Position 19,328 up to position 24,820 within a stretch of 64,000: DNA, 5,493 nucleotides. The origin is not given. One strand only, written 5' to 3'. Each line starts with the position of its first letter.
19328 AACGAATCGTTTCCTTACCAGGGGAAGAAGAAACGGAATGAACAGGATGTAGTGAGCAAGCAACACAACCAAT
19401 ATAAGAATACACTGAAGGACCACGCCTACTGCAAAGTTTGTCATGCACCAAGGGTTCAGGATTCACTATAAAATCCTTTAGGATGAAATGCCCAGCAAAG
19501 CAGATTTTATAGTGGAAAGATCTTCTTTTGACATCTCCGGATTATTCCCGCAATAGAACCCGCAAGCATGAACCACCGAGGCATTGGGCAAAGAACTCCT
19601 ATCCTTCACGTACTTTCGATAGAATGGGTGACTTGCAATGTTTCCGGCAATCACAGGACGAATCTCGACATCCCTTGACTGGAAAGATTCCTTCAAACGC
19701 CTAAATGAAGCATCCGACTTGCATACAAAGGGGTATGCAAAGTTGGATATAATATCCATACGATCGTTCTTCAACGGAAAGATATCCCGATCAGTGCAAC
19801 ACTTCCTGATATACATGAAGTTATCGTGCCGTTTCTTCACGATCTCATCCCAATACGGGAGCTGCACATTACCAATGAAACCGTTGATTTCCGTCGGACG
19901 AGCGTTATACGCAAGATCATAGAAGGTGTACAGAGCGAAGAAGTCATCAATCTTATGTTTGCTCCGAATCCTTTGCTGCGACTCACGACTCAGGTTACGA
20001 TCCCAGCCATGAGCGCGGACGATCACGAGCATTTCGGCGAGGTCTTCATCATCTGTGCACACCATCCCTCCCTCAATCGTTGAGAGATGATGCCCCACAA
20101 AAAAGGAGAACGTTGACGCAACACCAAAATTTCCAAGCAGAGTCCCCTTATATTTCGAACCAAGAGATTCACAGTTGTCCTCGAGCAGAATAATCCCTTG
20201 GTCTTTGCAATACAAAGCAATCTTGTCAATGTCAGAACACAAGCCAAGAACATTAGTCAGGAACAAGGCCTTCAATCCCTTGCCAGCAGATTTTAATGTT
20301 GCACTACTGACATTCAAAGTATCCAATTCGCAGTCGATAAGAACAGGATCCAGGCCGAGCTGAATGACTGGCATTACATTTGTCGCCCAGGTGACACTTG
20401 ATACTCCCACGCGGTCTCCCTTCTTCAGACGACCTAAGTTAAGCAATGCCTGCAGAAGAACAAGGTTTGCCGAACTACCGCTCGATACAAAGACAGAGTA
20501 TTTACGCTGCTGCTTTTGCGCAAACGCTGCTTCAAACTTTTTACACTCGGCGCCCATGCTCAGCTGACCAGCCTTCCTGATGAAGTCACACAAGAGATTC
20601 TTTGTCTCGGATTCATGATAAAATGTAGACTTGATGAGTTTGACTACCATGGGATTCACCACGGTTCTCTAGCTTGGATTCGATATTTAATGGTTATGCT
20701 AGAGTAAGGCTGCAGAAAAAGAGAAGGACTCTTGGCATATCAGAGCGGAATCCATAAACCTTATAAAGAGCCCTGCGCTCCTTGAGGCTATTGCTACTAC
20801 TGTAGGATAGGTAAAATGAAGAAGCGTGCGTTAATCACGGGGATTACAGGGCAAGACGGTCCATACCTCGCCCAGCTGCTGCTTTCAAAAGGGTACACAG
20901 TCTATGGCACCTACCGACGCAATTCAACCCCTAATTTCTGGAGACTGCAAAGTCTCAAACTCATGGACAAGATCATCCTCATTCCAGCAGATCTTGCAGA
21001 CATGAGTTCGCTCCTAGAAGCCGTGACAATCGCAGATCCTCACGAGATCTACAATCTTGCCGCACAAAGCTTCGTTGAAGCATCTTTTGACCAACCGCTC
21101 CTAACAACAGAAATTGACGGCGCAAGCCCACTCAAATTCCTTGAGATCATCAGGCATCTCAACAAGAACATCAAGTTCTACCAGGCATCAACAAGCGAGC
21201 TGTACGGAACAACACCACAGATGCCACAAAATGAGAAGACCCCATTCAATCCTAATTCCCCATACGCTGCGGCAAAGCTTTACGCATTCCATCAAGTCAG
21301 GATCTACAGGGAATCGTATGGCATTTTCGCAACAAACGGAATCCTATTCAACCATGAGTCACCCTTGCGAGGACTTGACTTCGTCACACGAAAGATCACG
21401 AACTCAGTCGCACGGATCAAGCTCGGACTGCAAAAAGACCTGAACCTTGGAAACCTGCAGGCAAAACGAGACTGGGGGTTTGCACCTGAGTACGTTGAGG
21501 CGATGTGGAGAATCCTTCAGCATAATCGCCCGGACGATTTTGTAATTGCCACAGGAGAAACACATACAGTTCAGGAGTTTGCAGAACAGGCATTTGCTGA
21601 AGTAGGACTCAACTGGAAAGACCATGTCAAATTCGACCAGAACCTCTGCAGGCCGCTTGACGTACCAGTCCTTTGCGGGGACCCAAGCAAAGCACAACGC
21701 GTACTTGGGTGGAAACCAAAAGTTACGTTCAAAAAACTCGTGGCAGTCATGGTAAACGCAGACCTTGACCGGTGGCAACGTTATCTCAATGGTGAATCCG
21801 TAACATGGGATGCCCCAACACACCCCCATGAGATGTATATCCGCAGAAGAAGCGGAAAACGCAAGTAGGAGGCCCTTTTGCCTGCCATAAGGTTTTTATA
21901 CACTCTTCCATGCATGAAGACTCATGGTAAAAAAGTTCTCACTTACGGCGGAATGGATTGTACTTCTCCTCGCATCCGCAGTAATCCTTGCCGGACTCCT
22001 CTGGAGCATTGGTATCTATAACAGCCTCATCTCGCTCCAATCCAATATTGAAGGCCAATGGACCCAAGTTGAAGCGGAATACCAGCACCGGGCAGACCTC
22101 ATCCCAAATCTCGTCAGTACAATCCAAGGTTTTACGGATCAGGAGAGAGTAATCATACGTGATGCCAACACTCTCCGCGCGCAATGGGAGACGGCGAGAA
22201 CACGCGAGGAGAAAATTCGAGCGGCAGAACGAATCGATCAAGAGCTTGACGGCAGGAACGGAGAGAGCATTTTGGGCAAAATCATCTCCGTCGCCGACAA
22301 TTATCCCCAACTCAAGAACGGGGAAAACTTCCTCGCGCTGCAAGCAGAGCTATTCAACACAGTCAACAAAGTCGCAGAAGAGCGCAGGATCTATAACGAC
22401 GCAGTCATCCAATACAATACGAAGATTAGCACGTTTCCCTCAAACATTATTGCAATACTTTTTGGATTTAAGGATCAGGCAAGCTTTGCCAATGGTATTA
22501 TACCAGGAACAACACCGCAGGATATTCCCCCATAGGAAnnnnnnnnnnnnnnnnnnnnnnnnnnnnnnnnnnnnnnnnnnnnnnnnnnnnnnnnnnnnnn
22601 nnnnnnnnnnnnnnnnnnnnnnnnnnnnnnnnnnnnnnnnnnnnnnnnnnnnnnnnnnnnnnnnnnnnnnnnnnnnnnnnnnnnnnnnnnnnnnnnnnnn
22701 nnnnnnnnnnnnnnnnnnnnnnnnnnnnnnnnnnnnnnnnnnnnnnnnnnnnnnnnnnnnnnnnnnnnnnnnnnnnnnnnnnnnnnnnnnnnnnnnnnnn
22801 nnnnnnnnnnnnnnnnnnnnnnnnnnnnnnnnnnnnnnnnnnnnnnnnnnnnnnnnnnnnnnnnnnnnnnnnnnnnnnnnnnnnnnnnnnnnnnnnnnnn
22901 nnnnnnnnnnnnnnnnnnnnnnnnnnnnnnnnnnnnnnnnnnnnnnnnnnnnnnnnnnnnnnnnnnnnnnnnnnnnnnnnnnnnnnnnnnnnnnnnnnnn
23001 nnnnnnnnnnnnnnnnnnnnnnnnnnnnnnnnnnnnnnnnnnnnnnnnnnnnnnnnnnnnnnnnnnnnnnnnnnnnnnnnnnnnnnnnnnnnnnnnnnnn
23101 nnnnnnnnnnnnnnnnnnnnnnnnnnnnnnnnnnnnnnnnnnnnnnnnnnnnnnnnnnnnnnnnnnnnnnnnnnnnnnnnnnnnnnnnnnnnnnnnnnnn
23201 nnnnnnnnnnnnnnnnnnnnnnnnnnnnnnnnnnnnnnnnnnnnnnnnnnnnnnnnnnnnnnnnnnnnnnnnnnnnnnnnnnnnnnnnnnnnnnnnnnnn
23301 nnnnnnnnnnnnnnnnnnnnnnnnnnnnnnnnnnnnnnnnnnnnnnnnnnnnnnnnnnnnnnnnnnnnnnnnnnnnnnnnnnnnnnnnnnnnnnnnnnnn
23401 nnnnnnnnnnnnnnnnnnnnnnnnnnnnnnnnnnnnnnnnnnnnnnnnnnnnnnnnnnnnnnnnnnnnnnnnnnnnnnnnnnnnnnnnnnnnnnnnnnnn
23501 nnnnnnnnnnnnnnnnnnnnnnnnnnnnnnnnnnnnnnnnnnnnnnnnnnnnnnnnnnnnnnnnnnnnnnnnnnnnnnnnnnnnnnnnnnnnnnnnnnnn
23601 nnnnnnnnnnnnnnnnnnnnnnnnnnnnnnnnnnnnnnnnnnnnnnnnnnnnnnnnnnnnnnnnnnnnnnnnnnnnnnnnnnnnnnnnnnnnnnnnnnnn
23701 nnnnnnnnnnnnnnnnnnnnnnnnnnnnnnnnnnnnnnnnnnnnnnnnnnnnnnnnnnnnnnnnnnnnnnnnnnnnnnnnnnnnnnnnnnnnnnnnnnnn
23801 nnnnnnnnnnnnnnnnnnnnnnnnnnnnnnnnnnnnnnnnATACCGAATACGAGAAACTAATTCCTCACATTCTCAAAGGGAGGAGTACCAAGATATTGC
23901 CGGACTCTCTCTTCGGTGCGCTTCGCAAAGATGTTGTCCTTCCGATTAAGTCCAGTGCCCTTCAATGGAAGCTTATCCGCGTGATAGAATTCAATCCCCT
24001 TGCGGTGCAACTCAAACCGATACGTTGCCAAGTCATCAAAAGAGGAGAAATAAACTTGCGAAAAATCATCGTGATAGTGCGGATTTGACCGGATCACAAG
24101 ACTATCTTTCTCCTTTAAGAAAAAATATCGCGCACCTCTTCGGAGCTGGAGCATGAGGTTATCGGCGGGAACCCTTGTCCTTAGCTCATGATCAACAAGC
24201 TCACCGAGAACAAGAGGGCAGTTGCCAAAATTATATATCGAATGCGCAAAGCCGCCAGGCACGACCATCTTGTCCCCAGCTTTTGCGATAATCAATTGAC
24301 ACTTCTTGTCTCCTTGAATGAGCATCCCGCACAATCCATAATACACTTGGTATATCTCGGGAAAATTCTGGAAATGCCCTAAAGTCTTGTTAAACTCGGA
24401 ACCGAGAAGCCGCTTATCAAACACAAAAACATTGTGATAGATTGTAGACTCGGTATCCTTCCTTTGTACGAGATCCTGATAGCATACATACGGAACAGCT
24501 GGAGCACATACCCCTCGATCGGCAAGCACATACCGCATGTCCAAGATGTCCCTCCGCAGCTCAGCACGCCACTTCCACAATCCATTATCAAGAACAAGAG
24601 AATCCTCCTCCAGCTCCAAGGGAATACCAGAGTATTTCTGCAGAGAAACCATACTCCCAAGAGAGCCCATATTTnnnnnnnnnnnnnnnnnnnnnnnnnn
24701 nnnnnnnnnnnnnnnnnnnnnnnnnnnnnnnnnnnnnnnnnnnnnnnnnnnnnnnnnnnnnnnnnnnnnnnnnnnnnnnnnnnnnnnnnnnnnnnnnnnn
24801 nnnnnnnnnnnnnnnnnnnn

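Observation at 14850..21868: Surface-glycan cluster pairing Gmd with a ColD/E1-like His-variant DegT enzyme and a canonical DegT aminotransferase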

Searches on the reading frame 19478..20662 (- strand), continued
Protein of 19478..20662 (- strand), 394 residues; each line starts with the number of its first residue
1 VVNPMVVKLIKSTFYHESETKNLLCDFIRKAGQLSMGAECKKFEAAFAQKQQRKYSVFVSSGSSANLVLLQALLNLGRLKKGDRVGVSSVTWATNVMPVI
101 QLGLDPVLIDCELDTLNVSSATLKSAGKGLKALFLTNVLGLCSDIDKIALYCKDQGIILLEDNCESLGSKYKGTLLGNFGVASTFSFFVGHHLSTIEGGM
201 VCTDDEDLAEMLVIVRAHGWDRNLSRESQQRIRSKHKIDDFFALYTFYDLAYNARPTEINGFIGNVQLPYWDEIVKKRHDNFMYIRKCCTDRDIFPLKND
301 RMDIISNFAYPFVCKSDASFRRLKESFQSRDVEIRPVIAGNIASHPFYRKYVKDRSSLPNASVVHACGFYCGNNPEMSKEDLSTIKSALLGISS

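Call 36: find_encoding_contigs(protein=P0008, flank=10000, max_places=2)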
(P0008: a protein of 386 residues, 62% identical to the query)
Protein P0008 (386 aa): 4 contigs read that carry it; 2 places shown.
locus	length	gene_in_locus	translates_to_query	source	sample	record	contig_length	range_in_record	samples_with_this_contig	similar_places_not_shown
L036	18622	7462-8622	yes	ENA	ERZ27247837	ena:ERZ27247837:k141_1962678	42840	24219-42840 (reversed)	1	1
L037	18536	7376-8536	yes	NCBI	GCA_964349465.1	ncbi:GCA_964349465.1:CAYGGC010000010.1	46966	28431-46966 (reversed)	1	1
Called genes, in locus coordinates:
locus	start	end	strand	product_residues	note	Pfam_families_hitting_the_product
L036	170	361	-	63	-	-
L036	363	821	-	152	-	-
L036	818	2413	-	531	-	PF13231:PMT_2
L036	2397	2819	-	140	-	-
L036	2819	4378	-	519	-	-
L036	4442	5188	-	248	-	-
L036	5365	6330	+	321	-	PF01073:3Beta_HSD, PF01370:Epimerase, PF02719:Polysacc_synt_2, PF04321:RmlD_sub_bind (weak), PF07993:NAD_binding_4, PF13460:NAD_binding_10, PF16363:GDP_Man_Dehyd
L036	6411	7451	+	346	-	PF01370:Epimerase, PF04321:RmlD_sub_bind (weak), PF16363:GDP_Man_Dehyd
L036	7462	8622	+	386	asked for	PF01041:DegT_DnrJ_EryC1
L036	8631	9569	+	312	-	PF01370:Epimerase, PF04321:RmlD_sub_bind (weak), PF16363:GDP_Man_Dehyd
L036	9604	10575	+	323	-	PF13489:Methyltransf_23, PF02353:CMAS (weak), PF03848:TehB (weak), PF01209:Ubie_methyltran, PF08241:Methyltransf_11, PF08242:Methyltransf_12, PF13649:Methyltransf_25, PF13847:Methyltransf_31, +2 more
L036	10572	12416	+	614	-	PF13524:Glyco_trans_1_2, PF00852:Glyco_transf_10 (weak)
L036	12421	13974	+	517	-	PF01943:Polysacc_synt, PF13440:Polysacc_synt_3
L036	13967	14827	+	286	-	PF00535:Glycos_transf_2, PF10111:Glyco_tranf_2_2, PF13641:Glyco_tranf_2_3, PF13632:Glyco_trans_2_3 (weak)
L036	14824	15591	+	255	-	PF00535:Glycos_transf_2, PF10111:Glyco_tranf_2_2 (weak), PF13641:Glyco_tranf_2_3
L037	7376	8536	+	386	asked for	PF01041:DegT_DnrJ_EryC1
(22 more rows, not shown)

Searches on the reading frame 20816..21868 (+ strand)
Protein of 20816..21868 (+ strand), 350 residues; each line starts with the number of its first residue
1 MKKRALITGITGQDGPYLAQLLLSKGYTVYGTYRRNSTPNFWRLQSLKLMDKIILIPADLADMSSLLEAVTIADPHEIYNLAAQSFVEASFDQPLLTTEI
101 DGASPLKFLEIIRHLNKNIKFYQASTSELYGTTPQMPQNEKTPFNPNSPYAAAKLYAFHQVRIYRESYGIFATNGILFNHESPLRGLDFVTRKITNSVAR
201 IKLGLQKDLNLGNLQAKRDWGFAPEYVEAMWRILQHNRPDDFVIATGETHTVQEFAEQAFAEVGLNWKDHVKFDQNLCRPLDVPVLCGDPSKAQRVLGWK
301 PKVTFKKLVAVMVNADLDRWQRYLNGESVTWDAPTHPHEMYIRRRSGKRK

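Call 3: search_protein_families(library=pfam, proteins=[window:20816-21868:+], max_evalue=0.01)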
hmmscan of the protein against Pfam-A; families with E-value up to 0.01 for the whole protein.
window:20816-21868:+ (350 aa): 3 families
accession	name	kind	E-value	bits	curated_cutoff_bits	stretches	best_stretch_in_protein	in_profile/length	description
PF16363.11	GDP_Man_Dehyd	-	8.6e-123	410.4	27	1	6-312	1-332/332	GDP-mannose 4,6 dehydratase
PF01370.27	Epimerase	-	4.6e-61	206.7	20.9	1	5-245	1-240/240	NAD dependent epimerase/dehydratase family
PF04321.23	RmlD_sub_bind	-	2.4e-08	33.9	27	1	4-177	2-152/287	RmlD substrate binding domain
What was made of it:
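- Checked: Gmd, 20816-21868 (+): Pfam GDP_Man_Dehyd 410 bits (call 3).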

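Call 4: search_protein_families(library=ncbifam, proteins=[window:20816-21868:+], max_evalue=0.01)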
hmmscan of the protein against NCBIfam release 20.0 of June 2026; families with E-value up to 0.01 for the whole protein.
window:20816-21868:+ (350 aa): 12 families
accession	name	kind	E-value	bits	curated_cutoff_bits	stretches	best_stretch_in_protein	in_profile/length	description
TIGR01472.1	gmd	equivalog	8.6e-121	403.3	415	1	3-318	1-340/342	GDP-mannose 4,6-dehydratase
TIGR01181.1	dTDP_gluc_dehyt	equivalog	2.2e-28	99.3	365.1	1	7-314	4-309/321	dTDP-glucose 4,6-dehydratase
TIGR04180.1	EDH_00030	hypoth_equivalog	2.1e-25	89.4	475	1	6-303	2-296/297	NAD-dependent 4,6-dehydratase LegB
TIGR02622.1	CDP_4_6_dhtase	equivalog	2.8e-19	69.5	278.45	1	2-314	4-328/352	CDP-glucose 4,6-dehydratase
TIGR01179.1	galE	equivalog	9.8e-19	67.3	262.3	2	5-158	2-153/332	UDP-glucose 4-epimerase GalE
NF007582.0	PRK10217.1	equivalog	2e-13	50.2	698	1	4-310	3-325/355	dTDP-glucose 4,6-dehydratase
NF007490.0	PRK10084.1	subfamily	2e-09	36.9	649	1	43-314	42-332/361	dTDP-glucose 4,6-dehydratase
NF043036.1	ErythonDh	equivalog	3.5e-07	29.7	325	1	5-155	3-154/321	D-erythronate dehydrogenase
NF007956.0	PRK10675.1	subfamily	1.3e-05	24.5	394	1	6-156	4-155/338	UDP-glucose 4-epimerase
NF011728.1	PRK15181.1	equivalog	2.5e-05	23.4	760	1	3-174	16-189/348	Vi polysaccharide biosynthesis UDP-N-acetylglucosaminuronic acid C-4 epimerase TviC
NF049977.1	KDhSphingRedKdsR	equivalog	0.0011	18.5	400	1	3-70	4-62/267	3-ketodihydrosphingosine reductase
NF004823.0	PRK06179.1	subfamily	0.0058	16.1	310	0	3-38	6-41/271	oxidoreductase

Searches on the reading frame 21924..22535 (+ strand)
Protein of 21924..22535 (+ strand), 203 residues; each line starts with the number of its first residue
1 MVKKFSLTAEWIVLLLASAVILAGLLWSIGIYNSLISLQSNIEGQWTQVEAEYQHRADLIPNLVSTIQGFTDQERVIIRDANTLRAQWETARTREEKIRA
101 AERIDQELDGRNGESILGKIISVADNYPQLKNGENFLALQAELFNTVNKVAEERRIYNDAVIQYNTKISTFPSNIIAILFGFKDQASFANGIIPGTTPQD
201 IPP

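Call 3: search_protein_families(library=pfam, proteins=[window:21924-22535:+], max_evalue=0.01)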
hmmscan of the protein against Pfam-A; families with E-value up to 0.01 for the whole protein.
window:21924-22535:+ (203 aa): 1 family
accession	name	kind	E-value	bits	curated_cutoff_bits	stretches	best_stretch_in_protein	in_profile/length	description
PF04011.17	LemA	-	8.2e-37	126.7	26.2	1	45-189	1-136/149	LemA family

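Call 4: search_protein_families(library=ncbifam, proteins=[window:21924-22535:+], max_evalue=0.01)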
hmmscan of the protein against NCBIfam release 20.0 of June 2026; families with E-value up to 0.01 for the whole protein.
window:21924-22535:+ (203 aa): 1 family
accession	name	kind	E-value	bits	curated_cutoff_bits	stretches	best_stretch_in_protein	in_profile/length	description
NF040966.1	MamQ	equivalog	2.1e-19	69.8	250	1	31-190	15-189/221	magnetosome protein MamQ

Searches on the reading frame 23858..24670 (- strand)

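Call 11: search_protein_families(library=pfam, proteins=[window:23858-24670:-], max_evalue=0.001)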
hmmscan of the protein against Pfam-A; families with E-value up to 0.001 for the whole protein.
window:23858-24670:- (270 aa): 1 family
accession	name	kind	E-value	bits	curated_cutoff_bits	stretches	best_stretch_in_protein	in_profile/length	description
PF06560.17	GPI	-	3.6e-07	30.1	20.7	1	77-196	50-177/182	Glucose-6-phosphate isomerase (GPI)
